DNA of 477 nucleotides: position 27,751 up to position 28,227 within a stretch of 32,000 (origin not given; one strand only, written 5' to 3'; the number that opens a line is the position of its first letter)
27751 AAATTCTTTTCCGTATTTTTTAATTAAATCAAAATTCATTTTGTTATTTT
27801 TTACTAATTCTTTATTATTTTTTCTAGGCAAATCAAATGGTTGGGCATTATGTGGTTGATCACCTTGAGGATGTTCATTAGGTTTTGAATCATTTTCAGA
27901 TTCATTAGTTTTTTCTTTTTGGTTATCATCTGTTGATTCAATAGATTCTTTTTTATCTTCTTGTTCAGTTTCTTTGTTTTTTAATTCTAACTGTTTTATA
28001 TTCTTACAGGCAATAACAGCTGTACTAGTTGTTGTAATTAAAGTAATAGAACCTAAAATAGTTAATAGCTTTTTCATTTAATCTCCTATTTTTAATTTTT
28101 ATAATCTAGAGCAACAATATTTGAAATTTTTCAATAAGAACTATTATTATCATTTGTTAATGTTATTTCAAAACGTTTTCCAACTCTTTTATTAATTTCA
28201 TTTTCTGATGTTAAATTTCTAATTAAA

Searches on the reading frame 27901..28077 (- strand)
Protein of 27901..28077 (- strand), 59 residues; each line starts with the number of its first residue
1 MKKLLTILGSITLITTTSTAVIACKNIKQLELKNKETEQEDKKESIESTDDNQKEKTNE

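Call 7: search_protein_families(library=ncbifam, proteins=[window:27901-28077:-], max_evalue=0.01)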
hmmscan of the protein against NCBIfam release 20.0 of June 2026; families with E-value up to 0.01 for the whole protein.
seq(59 aa): 6 families
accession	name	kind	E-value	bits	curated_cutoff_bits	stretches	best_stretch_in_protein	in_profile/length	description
NF038029.1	LP_plasma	domain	7.1e-12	45.6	24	1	1-24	1-24/24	lipoprotein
TIGR04547.1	Mollicu_LP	subfamily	8.5e-10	37.7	65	1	1-41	1-37/807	MOLPALP family lipoprotein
NF038030.1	spiralin_LP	equivalog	1.2e-06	28.4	140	1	1-37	1-29/239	spiralin lipoprotein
NF045938.1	MAG3960_fam_LP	equivalog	0.00017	20.6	100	1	1-56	1-51/496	MAG3960 family lipoprotein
NF043077.1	MMSYN1_0169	equivalog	0.00025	19.6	650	1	2-47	1-45/896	oligopeptide ABC transporter substrate-binding protein OppA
NF045726.2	XXplasma_LP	domain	0.0076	16.6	19.3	0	2-27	1-26/27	Vmc-like lipoprotein signal peptide domain-containing protein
